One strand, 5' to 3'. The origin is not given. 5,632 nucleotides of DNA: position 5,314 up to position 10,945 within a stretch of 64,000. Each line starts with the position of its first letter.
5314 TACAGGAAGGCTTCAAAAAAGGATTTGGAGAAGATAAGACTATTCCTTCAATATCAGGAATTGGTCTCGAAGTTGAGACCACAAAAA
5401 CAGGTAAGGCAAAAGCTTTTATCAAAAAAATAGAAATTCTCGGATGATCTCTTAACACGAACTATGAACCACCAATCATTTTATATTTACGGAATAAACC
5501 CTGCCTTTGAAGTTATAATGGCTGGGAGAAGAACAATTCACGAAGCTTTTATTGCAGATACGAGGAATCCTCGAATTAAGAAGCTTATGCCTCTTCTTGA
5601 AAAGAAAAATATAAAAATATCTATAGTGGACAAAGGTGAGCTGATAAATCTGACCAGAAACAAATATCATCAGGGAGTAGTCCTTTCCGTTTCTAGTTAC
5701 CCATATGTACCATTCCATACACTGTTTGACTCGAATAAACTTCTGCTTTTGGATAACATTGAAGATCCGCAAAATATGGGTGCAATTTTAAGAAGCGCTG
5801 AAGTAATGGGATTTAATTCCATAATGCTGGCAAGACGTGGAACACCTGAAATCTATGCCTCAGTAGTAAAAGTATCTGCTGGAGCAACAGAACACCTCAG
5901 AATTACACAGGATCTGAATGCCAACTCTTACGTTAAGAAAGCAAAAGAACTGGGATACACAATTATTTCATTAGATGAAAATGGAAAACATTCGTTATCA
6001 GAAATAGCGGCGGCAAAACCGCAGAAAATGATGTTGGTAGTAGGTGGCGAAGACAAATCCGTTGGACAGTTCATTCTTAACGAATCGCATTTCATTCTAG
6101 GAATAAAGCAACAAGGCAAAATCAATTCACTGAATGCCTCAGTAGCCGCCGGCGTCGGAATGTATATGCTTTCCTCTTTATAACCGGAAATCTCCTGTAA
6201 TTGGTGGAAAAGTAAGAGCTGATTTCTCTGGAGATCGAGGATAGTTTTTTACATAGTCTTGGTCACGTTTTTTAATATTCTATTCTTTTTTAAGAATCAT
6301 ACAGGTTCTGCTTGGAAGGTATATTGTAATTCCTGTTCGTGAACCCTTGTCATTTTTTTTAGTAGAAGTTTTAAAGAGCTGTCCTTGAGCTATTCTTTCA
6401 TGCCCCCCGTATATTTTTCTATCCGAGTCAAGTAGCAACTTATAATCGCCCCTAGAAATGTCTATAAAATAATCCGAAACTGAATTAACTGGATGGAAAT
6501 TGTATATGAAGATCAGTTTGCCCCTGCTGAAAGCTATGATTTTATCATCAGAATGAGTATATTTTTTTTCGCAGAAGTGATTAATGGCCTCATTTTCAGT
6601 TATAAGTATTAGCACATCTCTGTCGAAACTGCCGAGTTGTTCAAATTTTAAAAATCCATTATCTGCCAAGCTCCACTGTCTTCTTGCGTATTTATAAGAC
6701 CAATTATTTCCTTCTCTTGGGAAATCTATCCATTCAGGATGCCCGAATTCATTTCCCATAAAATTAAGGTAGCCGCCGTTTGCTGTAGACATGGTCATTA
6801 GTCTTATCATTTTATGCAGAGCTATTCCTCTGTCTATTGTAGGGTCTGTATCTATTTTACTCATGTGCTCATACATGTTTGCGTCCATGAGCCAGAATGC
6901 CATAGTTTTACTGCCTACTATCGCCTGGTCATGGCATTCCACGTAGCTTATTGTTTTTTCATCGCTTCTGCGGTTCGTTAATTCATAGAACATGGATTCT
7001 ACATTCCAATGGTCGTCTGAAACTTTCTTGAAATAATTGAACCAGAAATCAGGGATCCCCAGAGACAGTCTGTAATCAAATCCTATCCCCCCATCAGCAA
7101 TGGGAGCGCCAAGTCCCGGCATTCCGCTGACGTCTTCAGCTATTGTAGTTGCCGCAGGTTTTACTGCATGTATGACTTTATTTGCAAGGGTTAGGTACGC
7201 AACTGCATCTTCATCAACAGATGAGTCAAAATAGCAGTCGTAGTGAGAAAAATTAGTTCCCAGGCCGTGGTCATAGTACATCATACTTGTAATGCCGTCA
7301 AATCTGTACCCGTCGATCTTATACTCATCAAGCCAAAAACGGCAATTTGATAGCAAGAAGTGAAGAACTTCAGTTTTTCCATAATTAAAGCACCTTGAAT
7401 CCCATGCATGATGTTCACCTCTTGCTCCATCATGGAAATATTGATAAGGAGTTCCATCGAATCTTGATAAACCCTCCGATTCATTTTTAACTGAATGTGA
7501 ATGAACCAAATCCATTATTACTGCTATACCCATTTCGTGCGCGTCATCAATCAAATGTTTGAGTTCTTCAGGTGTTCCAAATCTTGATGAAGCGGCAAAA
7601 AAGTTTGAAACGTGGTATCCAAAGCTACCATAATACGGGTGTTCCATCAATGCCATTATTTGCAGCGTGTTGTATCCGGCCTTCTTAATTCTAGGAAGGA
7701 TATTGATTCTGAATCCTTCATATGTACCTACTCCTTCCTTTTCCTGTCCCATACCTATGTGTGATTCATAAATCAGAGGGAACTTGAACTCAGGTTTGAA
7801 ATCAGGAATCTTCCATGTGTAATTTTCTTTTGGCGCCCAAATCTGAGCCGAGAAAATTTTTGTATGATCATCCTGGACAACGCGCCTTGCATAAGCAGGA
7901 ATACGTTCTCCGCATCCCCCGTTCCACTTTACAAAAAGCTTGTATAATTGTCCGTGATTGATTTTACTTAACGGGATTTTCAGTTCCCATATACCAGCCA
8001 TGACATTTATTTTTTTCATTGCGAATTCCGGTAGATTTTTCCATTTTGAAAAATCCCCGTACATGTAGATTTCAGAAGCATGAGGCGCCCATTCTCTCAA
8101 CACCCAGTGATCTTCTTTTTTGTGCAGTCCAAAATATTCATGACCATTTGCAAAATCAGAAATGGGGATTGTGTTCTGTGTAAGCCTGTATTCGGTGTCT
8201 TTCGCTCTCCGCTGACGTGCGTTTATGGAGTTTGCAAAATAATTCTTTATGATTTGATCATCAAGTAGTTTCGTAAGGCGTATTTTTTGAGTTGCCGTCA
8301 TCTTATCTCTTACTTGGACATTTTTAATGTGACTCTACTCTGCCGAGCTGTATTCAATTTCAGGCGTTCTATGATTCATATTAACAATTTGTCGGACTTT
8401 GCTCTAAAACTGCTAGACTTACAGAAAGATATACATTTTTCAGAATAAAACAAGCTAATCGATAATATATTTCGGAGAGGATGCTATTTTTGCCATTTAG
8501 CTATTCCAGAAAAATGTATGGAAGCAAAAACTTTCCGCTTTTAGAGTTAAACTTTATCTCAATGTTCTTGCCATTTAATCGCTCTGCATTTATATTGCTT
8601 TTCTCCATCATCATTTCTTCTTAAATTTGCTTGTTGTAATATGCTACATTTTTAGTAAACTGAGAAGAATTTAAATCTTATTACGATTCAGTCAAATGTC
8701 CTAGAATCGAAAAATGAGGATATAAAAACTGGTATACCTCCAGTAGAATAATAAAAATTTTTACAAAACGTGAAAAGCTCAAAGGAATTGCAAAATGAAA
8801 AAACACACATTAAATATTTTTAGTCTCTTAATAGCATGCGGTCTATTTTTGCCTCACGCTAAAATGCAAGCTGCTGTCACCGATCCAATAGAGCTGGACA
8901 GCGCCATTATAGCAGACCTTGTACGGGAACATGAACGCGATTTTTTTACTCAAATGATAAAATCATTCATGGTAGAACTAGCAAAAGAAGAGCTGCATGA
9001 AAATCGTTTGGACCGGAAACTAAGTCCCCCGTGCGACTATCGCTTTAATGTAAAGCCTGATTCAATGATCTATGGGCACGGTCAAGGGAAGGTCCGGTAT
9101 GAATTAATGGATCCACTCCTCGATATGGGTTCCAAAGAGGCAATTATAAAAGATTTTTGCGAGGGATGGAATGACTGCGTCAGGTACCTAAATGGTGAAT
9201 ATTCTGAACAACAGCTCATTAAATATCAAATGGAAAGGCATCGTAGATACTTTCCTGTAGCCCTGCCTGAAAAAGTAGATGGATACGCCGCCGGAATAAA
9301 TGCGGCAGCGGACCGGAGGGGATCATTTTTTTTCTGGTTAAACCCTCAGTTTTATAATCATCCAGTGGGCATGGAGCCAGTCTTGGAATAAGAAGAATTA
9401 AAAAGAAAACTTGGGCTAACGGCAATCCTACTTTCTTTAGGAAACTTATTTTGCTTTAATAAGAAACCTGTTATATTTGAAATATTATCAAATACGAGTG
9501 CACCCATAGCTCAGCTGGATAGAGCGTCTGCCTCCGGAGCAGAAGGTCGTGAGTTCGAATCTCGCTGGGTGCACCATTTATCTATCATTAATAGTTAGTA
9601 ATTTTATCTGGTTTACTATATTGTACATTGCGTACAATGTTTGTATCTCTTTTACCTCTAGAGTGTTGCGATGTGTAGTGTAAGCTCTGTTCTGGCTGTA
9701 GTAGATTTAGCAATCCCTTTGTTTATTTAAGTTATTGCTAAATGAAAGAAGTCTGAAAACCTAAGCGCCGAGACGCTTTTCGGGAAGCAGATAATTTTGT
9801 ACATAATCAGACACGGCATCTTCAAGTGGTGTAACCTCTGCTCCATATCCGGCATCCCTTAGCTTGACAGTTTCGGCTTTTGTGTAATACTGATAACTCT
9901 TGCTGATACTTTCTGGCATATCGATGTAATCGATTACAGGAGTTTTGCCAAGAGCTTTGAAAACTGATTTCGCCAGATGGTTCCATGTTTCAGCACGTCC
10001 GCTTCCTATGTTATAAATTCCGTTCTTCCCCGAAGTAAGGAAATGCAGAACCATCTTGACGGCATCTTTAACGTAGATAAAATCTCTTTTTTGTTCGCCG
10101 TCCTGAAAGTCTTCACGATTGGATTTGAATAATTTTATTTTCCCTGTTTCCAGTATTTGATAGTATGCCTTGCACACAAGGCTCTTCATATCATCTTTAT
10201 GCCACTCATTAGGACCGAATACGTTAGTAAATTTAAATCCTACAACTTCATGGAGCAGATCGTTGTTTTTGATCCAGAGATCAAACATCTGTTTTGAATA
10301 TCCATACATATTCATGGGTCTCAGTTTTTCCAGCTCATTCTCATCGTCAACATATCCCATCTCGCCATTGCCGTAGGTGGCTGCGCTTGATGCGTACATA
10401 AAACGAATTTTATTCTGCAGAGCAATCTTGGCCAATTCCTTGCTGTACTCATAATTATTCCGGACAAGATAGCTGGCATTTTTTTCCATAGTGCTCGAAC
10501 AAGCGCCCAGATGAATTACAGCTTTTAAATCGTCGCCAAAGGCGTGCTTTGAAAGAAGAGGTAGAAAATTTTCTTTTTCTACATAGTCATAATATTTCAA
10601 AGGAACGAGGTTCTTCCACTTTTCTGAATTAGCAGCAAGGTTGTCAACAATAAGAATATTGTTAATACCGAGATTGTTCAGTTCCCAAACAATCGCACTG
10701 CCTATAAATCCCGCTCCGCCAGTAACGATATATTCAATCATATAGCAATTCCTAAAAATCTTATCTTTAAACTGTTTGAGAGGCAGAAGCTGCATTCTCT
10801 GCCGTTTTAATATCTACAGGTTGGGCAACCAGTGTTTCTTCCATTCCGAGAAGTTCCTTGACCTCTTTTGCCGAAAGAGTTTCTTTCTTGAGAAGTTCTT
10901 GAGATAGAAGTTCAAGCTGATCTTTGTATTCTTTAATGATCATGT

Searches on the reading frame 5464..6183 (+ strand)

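Call 98: search_protein_families(library=pfam, proteins=[window:5464-6183:+], max_evalue=1e-10)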
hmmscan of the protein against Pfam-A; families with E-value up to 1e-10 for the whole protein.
window:5464-6183:+ (239 aa): 2 families
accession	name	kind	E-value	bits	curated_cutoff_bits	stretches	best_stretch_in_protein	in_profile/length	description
PF00588.24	SpoU_methylase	-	1.1e-30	107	29.7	1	93-234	3-142/142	SpoU rRNA Methylase family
PF08032.17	SpoU_sub_bind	-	2.2e-16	60.4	22.8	1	7-81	1-75/76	RNA 2'-O ribose methyltransferase substrate binding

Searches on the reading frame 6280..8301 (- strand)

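Call 98: search_protein_families(library=pfam, proteins=[window:6280-8301:-], max_evalue=1e-10)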
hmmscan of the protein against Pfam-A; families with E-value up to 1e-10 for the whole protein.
window:6280-8301:- (673 aa): 3 families
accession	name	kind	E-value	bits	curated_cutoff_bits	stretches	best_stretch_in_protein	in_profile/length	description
PF02806.24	Alpha-amylase_C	-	2.7e-15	56.9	21.2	1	583-672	6-94/95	Alpha amylase, C-terminal all-beta domain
PF00128.31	Alpha-amylase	-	6e-15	55.9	22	0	188-272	12-94/446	Alpha amylase, catalytic domain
PF02922.24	CBM_48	-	4.8e-11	43.3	22.4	0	57-138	2-83/83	Carbohydrate-binding module 48 (Isoamylase N-terminal domain)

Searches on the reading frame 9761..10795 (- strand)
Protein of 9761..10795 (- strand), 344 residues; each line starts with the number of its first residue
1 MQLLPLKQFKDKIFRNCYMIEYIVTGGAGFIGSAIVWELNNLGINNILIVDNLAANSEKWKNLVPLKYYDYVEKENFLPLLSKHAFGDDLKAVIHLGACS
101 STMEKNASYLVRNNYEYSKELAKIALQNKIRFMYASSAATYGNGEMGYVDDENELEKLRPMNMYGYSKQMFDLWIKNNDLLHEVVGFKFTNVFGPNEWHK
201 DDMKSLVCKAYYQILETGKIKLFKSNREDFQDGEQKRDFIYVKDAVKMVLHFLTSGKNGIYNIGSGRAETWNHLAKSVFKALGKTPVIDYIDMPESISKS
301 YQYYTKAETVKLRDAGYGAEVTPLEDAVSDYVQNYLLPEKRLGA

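Call 98: search_protein_families(library=pfam, proteins=[window:9761-10795:-], max_evalue=1e-10)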
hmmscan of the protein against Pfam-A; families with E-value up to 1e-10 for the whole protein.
window:9761-10795:- (344 aa): 2 families
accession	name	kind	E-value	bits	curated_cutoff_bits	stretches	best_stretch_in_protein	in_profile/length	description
PF01370.27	Epimerase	-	3.9e-39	134.9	20.9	1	23-264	2-240/240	NAD dependent epimerase/dehydratase family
PF16363.11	GDP_Man_Dehyd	-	3.7e-21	76.4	27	1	23-314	1-300/332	GDP-mannose 4,6 dehydratase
